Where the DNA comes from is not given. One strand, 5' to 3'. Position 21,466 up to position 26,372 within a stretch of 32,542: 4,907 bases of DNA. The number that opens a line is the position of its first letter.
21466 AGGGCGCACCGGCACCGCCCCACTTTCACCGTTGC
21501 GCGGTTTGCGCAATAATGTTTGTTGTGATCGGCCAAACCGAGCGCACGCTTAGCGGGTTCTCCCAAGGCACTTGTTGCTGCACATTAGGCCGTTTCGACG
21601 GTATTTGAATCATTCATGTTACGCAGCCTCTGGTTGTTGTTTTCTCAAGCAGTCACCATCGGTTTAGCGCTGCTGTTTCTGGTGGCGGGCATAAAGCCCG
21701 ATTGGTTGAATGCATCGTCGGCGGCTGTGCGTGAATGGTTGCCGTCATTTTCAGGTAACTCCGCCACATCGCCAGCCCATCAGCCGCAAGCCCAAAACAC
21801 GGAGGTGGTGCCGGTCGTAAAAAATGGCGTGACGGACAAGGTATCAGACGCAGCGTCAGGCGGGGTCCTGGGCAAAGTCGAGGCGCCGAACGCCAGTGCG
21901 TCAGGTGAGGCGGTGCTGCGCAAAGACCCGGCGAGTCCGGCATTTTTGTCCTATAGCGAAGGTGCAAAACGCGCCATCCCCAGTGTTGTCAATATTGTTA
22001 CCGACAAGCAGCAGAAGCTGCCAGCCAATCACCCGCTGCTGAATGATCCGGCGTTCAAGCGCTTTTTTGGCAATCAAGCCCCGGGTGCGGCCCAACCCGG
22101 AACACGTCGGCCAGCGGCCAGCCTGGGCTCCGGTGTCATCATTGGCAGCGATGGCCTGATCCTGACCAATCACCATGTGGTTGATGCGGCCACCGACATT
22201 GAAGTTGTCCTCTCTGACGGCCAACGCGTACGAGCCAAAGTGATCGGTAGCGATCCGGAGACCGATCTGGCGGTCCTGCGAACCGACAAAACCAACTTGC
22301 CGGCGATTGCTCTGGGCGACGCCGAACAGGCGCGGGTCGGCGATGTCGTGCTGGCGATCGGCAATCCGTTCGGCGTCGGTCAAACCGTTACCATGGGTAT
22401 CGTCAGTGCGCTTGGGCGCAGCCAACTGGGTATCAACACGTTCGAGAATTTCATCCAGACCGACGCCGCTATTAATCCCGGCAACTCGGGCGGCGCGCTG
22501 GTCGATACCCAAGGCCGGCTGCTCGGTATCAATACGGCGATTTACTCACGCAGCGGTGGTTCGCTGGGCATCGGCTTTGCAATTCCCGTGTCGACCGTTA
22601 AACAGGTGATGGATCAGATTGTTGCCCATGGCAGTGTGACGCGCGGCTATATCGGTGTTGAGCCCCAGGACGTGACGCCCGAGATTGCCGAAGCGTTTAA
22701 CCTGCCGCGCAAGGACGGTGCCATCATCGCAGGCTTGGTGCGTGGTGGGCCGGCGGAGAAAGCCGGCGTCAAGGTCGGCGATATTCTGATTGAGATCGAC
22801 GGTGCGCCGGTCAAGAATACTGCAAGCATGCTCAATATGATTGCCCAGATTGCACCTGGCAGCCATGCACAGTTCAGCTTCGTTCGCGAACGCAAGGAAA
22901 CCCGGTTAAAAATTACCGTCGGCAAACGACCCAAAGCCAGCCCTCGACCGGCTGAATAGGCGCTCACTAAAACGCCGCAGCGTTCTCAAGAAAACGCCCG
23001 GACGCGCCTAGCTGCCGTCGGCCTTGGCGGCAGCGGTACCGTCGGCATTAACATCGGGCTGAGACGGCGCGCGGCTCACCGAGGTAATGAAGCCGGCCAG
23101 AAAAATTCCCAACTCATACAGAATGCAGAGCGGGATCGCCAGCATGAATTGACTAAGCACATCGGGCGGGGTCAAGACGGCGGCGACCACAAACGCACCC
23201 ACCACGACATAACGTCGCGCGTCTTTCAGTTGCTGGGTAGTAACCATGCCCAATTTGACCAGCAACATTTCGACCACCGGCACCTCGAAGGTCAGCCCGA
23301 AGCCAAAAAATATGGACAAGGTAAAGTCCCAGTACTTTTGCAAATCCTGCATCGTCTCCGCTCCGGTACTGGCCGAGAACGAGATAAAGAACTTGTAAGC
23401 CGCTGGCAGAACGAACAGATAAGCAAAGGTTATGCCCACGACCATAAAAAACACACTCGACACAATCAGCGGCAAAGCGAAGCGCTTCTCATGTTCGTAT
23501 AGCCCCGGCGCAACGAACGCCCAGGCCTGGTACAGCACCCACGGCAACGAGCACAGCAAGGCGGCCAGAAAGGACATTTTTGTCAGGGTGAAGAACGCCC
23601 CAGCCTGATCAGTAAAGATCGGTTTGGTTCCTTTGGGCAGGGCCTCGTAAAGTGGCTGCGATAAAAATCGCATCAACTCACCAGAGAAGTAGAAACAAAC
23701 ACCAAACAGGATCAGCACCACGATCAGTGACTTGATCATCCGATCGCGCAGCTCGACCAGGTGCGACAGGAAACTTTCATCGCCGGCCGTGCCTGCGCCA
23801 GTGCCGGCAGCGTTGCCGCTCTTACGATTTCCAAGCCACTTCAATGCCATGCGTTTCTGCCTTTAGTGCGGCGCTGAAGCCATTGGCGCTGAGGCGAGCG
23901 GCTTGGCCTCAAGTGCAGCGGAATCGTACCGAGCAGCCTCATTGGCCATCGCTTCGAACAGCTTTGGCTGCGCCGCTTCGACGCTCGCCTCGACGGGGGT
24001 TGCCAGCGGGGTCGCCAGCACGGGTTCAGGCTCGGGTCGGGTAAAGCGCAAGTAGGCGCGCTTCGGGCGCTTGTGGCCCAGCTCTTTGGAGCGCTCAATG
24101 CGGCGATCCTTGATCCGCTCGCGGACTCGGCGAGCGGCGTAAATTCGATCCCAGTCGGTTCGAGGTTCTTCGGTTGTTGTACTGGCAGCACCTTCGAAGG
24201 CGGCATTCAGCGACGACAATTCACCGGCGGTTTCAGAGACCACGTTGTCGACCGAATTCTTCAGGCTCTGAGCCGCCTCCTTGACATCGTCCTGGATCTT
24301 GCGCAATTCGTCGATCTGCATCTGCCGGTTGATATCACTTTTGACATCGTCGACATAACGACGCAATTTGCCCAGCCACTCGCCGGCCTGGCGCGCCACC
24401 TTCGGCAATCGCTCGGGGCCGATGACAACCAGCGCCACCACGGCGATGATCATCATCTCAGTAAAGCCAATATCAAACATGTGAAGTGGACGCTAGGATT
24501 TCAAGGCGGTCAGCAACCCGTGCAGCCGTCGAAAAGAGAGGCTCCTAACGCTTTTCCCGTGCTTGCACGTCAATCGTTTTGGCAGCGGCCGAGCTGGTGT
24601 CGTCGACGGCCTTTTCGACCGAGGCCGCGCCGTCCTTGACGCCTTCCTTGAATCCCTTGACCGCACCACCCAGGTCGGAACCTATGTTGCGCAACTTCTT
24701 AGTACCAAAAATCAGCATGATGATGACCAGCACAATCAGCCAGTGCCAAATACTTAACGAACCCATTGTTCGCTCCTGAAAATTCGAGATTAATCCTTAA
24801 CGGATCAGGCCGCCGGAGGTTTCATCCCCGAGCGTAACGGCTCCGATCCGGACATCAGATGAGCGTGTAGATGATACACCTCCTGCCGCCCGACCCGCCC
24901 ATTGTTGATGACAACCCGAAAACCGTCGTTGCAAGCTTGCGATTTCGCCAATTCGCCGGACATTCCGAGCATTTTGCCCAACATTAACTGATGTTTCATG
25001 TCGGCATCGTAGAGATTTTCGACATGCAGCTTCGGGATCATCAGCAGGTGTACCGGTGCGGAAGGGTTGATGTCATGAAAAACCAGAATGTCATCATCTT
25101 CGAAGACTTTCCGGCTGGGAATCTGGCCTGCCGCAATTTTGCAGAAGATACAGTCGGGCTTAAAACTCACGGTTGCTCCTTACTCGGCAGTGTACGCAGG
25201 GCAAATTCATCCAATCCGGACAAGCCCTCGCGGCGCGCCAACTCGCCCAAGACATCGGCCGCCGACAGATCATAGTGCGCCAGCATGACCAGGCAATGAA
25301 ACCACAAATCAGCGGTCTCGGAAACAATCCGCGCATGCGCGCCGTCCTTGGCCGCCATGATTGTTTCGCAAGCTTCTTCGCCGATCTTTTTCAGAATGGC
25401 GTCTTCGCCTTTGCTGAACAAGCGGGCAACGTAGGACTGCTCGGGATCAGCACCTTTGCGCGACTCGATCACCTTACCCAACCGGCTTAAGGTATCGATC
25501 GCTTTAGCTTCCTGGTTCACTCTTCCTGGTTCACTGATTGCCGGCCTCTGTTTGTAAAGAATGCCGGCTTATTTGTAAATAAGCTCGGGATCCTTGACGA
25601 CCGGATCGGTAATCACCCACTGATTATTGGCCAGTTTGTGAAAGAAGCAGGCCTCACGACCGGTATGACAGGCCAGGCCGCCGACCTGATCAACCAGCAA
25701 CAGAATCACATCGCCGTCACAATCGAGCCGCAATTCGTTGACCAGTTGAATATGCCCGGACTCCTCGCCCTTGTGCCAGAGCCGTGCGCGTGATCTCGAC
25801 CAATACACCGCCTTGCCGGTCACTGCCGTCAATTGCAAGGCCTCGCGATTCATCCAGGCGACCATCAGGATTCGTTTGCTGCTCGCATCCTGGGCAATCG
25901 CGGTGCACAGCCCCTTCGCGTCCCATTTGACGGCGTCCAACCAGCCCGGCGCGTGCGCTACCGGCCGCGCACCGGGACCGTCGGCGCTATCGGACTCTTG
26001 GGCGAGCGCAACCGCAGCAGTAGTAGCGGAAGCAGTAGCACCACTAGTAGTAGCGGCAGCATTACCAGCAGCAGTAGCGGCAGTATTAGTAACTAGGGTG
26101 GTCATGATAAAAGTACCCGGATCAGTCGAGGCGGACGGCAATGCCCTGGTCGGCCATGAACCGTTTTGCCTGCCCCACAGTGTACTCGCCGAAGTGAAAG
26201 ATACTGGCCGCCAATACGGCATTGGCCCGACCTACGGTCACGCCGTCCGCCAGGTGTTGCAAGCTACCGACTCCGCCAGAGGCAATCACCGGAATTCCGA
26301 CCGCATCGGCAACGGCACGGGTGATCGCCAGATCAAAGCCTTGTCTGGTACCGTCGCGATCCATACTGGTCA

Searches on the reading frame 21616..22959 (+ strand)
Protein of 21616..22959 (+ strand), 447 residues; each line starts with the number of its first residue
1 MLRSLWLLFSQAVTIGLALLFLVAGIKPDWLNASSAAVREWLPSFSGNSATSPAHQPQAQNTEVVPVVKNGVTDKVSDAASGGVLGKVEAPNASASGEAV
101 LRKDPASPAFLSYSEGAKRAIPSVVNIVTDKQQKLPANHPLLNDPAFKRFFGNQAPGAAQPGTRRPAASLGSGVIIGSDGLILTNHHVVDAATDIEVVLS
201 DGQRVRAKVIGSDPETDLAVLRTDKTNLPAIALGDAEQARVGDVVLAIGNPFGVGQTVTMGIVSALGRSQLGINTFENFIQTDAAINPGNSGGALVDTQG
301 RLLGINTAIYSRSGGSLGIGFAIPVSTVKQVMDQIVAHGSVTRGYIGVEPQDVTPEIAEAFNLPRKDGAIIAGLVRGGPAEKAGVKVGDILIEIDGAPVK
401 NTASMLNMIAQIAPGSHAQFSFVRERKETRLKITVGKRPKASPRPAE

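Call 26: search_protein_families(library=pfam, proteins=[window:21616-22959:+], max_evalue=0.00001)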
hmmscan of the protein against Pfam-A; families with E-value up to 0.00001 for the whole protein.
window:21616-22959:+ (447 aa): 5 families
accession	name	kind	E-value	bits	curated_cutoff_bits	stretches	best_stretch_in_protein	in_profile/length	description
PF13365.12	Trypsin_2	-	3.5e-37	128.8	27.6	1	171-305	1-144/144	Trypsin-like peptidase domain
PF00089.32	Trypsin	-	1.7e-21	77.5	20.6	1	171-331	27-219/220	Trypsin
PF13180.12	PDZ_2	-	6.8e-13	49.2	27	1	344-435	1-80/80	PDZ domain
PF17820.7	PDZ_6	-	2.3e-10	40.5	27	1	371-410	2-41/54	PDZ domain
PF00595.29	PDZ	-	1.3e-09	38.8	23.2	1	338-406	5-64/81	PDZ domain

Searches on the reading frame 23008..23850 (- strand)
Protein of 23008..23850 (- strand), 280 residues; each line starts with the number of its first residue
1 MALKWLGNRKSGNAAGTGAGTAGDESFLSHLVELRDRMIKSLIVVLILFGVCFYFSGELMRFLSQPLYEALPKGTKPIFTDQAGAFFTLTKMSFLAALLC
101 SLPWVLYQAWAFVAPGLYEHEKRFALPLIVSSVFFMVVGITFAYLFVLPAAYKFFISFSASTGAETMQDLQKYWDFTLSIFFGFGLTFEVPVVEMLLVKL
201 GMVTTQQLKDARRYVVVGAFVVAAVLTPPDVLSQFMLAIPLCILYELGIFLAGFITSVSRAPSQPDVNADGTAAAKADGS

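Call 26: search_protein_families(library=pfam, proteins=[window:23008-23850:-], max_evalue=0.00001)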
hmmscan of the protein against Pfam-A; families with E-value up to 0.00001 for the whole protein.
window:23008-23850:- (280 aa): 1 family
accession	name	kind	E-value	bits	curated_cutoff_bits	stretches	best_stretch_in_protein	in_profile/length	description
PF00902.23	TatC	-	2.7e-69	233.6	25.1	1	29-240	1-208/208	Sec-independent protein translocase protein (TatC)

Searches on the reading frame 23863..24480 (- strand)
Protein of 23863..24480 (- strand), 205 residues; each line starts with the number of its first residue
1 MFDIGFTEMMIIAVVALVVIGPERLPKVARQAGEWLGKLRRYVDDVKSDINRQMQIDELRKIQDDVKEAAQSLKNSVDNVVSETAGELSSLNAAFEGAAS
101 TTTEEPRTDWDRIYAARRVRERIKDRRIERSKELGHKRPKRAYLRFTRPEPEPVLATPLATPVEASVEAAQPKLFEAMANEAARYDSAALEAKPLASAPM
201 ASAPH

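Call 26: search_protein_families(library=pfam, proteins=[window:23863-24480:-], max_evalue=0.00001)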
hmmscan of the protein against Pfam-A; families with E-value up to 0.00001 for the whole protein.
window:23863-24480:- (205 aa): 1 family
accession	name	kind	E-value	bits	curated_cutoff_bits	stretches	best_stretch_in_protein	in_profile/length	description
PF02416.21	TatA_B_E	-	7e-10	38.4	21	1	4-48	1-45/53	mttA/Hcf106 family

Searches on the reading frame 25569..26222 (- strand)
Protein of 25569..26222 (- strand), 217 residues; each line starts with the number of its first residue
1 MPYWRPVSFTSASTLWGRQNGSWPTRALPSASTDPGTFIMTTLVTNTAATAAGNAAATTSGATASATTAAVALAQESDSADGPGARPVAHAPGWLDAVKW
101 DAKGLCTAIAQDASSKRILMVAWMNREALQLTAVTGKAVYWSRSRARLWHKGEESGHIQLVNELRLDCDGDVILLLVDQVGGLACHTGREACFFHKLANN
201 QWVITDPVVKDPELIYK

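Call 26: search_protein_families(library=pfam, proteins=[window:25569-26222:-], max_evalue=0.00001)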
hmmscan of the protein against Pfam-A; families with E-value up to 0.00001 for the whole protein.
window:25569-26222:- (217 aa): 1 family
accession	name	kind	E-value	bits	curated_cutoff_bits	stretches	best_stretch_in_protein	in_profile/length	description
PF01502.23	PRA-CH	-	5.1e-33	113.2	27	1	120-194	1-74/74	Phosphoribosyl-AMP cyclohydrolase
